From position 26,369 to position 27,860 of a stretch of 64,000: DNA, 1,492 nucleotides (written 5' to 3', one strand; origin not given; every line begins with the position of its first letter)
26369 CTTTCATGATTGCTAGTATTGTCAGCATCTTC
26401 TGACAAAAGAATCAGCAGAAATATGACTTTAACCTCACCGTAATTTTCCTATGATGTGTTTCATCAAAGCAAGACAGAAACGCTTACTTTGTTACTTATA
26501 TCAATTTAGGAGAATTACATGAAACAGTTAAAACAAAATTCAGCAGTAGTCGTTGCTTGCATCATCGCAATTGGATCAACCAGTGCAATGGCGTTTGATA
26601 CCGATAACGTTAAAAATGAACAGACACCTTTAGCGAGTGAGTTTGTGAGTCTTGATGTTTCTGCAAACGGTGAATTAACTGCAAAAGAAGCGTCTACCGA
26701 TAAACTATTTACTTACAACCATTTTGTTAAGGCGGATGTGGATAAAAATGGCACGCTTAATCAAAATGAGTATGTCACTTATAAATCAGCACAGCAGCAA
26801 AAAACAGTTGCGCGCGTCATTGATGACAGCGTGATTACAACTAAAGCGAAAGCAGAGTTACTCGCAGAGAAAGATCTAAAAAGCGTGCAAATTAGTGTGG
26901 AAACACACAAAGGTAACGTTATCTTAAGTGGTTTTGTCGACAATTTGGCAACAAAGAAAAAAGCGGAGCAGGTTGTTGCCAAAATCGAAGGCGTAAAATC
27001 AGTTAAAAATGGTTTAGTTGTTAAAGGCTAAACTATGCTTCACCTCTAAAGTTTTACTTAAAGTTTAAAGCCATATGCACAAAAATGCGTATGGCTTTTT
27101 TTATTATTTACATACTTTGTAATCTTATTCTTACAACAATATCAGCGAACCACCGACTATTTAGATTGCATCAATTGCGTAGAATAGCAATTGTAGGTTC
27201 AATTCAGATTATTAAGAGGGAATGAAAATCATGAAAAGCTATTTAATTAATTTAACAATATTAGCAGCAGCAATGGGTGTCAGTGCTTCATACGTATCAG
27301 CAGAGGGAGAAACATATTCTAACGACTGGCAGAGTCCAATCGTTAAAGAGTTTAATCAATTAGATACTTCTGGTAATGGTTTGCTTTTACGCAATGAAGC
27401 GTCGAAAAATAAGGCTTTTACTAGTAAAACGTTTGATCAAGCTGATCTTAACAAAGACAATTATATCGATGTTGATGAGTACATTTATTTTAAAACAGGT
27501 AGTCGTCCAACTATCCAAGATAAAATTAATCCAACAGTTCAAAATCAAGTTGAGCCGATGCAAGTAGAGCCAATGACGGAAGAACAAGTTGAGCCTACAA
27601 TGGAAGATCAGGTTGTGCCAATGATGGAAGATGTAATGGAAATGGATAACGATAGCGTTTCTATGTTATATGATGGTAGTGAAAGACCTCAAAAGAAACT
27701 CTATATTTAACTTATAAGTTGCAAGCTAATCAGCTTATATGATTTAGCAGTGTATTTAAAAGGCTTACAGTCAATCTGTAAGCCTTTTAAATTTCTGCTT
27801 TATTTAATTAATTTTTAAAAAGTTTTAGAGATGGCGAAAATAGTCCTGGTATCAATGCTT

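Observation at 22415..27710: CHASE3 kinase / NarL regulator / lone receiver wired to a YtjA-YqjD-YqjE membrane-stress operon and two periplasmic EF-hand proteins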

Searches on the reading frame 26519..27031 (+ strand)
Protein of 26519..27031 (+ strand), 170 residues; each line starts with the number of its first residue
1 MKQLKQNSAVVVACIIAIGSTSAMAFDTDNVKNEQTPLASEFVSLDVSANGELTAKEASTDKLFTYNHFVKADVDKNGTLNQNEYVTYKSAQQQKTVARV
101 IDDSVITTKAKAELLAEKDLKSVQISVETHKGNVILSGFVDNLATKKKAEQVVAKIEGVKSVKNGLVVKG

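Call 3: search_protein_families(library=pfam, proteins=[window:26519-27031:+], max_evalue=0.1)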
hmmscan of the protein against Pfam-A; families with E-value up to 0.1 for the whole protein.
window:26519-27031:+ (170 aa): 8 families
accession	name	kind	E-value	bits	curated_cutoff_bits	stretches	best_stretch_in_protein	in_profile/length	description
PF04972.22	BON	-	2.1e-18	66.8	27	1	102-169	1-68/69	BON domain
PF21937.1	Yop-YscD_ppl_2nd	-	0.00025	21.1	27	1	114-164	11-62/67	YscD/CdsD-like Bon-like domain 2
PF00036.39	EF-hand_1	-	0.0034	17.3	25.4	1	69-87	6-24/29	EF hand domain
PF13499.12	EF-hand_7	-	0.026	15.3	30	0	69-87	46-64/67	EF-hand domain pair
PF17680.6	FlgO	-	0.03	14.6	22.6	1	85-154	25-93/130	FlgO protein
PF16693.10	Yop-YscD_ppl_1st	-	0.034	14.3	24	1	113-148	9-44/62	YscD/CdsD-like Bon-like domain 1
PF13405.12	EF-hand_6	-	0.065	13.5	25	0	69-84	6-21/30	EF-hand domain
PF21934.1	Yop-YscD_ppl_3rd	-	0.098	12.9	24.3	0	113-142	8-36/64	YscD/CdsD-like Bon-like domain 3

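Call 4: search_protein_families(library=ncbifam, proteins=[window:26519-27031:+], max_evalue=0.1)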
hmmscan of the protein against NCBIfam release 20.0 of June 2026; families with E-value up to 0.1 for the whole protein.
window:26519-27031:+ (170 aa): 4 families
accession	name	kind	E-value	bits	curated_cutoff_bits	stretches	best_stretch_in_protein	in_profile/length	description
NF007858.0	PRK10568.1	equivalog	1e-17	64.5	174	1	86-169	43-126/206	molecular chaperone OsmY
NF008247.1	PRK11023.1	equivalog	1.3e-08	34.9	184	1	92-163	115-185/192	division/outer membrane stress-associated lipid-binding lipoprotein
NF053806.1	lanmdlnLanM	equivalog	8.1e-06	25.9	135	1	24-94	31-104/132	lanmodulin LanM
NF008399.0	PRK11198.1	equivalog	0.028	14.8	134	1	108-168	28-88/149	peptidoglycan-binding protein LysM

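Call 57: find_homologous_proteins(query=window:26519-27031:+, max_evalue=0.00001)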
Query window:26519-27031:+ (170 aa): 910 proteins with E <= 0.00001 among 1037 candidates; the best 120 are listed.
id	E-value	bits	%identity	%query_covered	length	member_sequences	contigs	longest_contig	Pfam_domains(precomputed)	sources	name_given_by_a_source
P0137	1.7e-85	302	90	99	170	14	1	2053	PF04972.23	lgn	-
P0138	6.5e-77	274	93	86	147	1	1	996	PF04972.23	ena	-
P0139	5.3e-67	242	71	100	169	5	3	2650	PF04972.23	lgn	-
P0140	2.1e-65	237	70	100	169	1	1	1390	PF04972.23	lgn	-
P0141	5.1e-64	233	69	100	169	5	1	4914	PF04972.23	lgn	-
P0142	5.3e-61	223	74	86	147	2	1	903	PF04972.23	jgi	jgi:hyperosmotically inducible protein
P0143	1.7e-60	221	71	93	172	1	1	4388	PF13405.13,PF04972.23,PF13499.13,PF13202.13,PF00036.39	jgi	jgi:hyperosmotically inducible protein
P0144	3.6e-60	220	68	98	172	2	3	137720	PF04972.23,PF00036.39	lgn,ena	-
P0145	5.3e-60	220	68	99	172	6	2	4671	PF04972.23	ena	-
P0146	6.3e-60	219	70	96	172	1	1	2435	PF04972.23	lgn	-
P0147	8.0e-60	219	71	93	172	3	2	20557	PF04972.23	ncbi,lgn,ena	-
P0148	1.3e-59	218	70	95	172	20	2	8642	PF04972.23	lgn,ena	-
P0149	3.0e-59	217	68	99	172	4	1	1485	PF04972.23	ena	-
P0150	4.5e-59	217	67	99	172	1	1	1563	PF04972.23,PF21937.2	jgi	jgi:hyperosmotically inducible periplasmic protein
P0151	3.6e-57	210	65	99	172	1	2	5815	PF04972.23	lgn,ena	-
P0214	1.4e-47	179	58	96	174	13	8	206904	PF04972.23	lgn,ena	-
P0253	1.7e-44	169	56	93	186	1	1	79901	PF04972.23,PF00036.39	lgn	-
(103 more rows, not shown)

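Call 73: predict_structure(alignment_id=A4)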
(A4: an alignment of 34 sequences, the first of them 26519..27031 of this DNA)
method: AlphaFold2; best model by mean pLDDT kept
length: 170 residues; sequences in the alignment: 34
mean_pLDDT: 75.0   pTM: 0.43
mean pLDDT of the five models: 75.0, 74.9, 72.8, 72.5, 53.0
residues with pLDDT >= 90: 30; 70-90: 88; 50-70: 22; < 50: 30
segments of 3 or more residues with pLDDT < 50: 1-3, 5-14, 17-33
pLDDT, mean of each block of 10 residues (from residue 1): 43 46 40 62 88 91 91 92 89 65 81 78 75 84 84 83 82
secondary structure, 60 per line:
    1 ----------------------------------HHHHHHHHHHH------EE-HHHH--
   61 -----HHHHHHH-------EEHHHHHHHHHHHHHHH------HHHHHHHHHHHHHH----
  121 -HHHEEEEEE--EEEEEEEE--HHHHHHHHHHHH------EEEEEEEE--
elements in order: H35-45 H55-58 H66-72 H82-96 H103-116 E125-130 E133-140 H143-154 E161-168

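Call 77: fold_search(model_id=the predicted structure, library=pdb)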
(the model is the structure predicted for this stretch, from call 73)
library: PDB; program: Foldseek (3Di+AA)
matches with E <= 10: 1129; with E <= 0.001: 5
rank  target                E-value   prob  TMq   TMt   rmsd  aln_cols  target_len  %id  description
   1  8rjx_MODEL_1_A        4.3e-07  1.00  0.40  0.39   1.0        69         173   43  Solution structure of osmoregulator OsmY from E. coli. (released 2024-07-03)
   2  6xmv                  2.7e-04  1.00  0.36  0.21   2.1        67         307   22  The crystal structure of Neisseria gonorrhoeae DolP (NGO1985) (released 2021-11-17)
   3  7a2d_MODEL_1_A        2.9e-04  1.00  0.36  0.35   2.4        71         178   22  Structure-function analyses of dual-BON domain protein DolP identifies phospholipid binding as a new mechanism (released 2020-12-30)
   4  4qq0                  3.5e-04  1.00  0.37  0.32  13.2       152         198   14  CdsD - The structural protein of the Type III secretion system of Chlamydia trachomatis: C-terminal domain (released 2015-07-01)
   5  4qo6                  6.5e-04  1.00  0.36  0.29  14.1       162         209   15  Structural studies of CdsD, a structural protein of the Type III secretion system (TTSS) of Chlamydia trachomatis (released 2015-06-24)
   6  7pvc_MODEL_1_A        2.8e-03  1.00  0.37  0.40   2.1        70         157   17  The structure of Kbp.K from E. coli with potassium bound. (released 2021-10-13)
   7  7vcm_B                4.8e-03  1.00  0.37  0.18   2.5        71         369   18  crystal structure of GINKO1 (released 2022-07-27)
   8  7vcm_A                6.2e-03  1.00  0.37  0.18   2.7        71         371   17  crystal structure of GINKO1 (released 2022-07-27)
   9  6v4v                  9.0e-03  1.00  0.35  0.41   2.2        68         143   16  The crystal structure of BonA from Acinetobacter baumannii (released 2021-06-02)
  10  1tn4                  9.0e-03  1.00  0.35  0.38   7.5       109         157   16  FOUR CALCIUM TNC (released 1998-04-08)
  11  8zex                  1.0e-02  1.00  0.36  0.15   2.3        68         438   16  Biosensor HaloKbp1a (released 2024-12-18)
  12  3e3r_B                1.1e-02  0.99  0.29  0.28  11.6       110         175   16  Crystal structure and biochemical characterization of recombinant human calcyphosine delineates a novel EF-hand-contai (released 2008-08-26)
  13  2ro8_MODEL_1_A        1.2e-02  1.00  0.34  0.68   3.5        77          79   19  Solution structure of calcium bound soybean calmodulin isoform 1 N-terminal domain (released 2008-04-08)
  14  6u3a_A                1.4e-02  1.00  0.31  0.35  12.7        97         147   15  1.65 Angstrom crystal structure of the N97S Ca-CaM:CaV1.2 IQ domain complex (released 2020-02-19)
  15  5d43_A                1.4e-02  0.99  0.33  0.37   8.3       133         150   10  crystal structrue of Mouse centrin 1 in calcium-saturated form (released 2016-09-07)
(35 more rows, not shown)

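Call 114: find_encoding_contigs(protein=P0214, flank=5000, max_places=2)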
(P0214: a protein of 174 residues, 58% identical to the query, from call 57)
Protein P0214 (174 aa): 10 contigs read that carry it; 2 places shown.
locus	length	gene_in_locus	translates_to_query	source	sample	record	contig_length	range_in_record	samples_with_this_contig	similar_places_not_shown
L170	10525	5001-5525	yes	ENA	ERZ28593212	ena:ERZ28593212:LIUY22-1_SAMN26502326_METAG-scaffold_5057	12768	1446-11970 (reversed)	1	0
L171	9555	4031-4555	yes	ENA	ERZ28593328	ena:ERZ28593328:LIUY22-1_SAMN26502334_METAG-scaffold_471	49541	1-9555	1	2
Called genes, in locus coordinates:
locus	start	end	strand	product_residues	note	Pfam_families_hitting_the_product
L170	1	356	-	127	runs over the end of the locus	PF13564:DoxX_2 (weak)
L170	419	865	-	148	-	PF00072:Response_reg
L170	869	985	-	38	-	-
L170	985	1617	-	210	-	PF00072:Response_reg, PF08281:Sigma70_r4_2 (weak), PF00196:GerE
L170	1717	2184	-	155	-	PF09925:DUF2157 (weak)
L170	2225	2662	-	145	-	PF01442:Apolipoprotein (weak)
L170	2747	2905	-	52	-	-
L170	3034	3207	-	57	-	-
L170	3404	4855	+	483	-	PF05227:CHASE3, PF07730:HisKA_3 (weak), PF02518:HATPase_c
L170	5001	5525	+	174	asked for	PF04972:BON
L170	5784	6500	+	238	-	PF00036:EF-hand_1 (faint), PF13202:EF-hand_5 (faint), PF04972:BON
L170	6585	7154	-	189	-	PF08212:Lipocalin_2, PF00061:Lipocalin (weak)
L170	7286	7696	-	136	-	-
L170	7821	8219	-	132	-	-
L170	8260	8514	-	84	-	-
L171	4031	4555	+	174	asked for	PF04972:BON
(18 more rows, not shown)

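Call 115: find_encoding_contigs(protein=P0253, flank=5000, max_places=2)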
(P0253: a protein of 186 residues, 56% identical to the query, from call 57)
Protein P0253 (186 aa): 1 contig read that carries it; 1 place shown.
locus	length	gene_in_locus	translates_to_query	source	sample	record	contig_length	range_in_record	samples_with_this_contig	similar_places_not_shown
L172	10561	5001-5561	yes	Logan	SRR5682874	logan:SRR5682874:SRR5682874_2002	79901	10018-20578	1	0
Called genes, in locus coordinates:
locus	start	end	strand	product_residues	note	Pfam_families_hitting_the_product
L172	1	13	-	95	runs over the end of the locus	PF22277:EncFtn-like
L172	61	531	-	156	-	-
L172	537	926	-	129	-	PF00072:Response_reg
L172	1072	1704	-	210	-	PF00072:Response_reg, PF08281:Sigma70_r4_2 (weak), PF00196:GerE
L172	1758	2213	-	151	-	PF07332:Phage_holin_3_6 (faint)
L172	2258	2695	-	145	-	PF19029:DUF883_C (weak)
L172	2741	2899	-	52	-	PF07043:DUF1328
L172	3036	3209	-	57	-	-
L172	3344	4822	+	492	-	PF05227:CHASE3, PF07730:HisKA_3, PF02518:HATPase_c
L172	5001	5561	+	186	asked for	PF00036:EF-hand_1 (faint), PF04972:BON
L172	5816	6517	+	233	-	PF13499:EF-hand_7 (faint), PF00036:EF-hand_1 (faint), PF13202:EF-hand_5 (faint), PF04972:BON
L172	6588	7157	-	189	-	PF08212:Lipocalin_2, PF00061:Lipocalin (weak)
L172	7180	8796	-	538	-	PF01266:DAO (faint), PF01494:FAD_binding_3, PF07992:Pyr_redox_2 (faint)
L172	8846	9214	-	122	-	PF00903:Glyoxalase (faint), PF12681:Glyoxalase_2 (faint)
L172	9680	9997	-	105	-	-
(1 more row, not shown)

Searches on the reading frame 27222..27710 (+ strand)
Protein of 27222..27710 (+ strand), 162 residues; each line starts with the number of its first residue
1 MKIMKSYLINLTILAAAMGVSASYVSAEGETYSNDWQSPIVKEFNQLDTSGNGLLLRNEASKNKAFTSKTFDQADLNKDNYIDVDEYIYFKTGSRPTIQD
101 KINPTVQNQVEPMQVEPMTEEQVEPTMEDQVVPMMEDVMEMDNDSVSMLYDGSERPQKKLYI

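Call 3: search_protein_families(library=pfam, proteins=[window:27222-27710:+], max_evalue=0.1)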
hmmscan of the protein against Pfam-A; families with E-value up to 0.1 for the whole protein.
window:27222-27710:+ (162 aa): 5 families
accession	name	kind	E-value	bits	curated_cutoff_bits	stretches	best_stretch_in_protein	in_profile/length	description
PF13202.12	EF-hand_5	-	2.2e-07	30.5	25.9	1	70-87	4-21/25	EF hand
PF13405.12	EF-hand_6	-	2.9e-05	23.9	25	1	70-87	5-22/30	EF-hand domain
PF00036.39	EF-hand_1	-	7.1e-05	22.5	25.4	1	69-88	4-23/29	EF hand domain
PF13499.12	EF-hand_7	-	0.00012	22.8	30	2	42-89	6-64/67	EF-hand domain pair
PF10591.15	SPARC_Ca_bdg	-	0.0083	16.9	22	1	27-88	43-111/113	Secreted protein acidic and rich in cysteine Ca binding region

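Call 4: search_protein_families(library=ncbifam, proteins=[window:27222-27710:+], max_evalue=0.1)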
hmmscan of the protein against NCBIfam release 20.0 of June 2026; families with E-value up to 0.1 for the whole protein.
window:27222-27710:+ (162 aa): 1 family
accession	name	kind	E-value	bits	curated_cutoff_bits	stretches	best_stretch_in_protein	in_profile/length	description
NF053806.1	lanmdlnLanM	equivalog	0.082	13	135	0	42-88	52-96/132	lanmodulin LanM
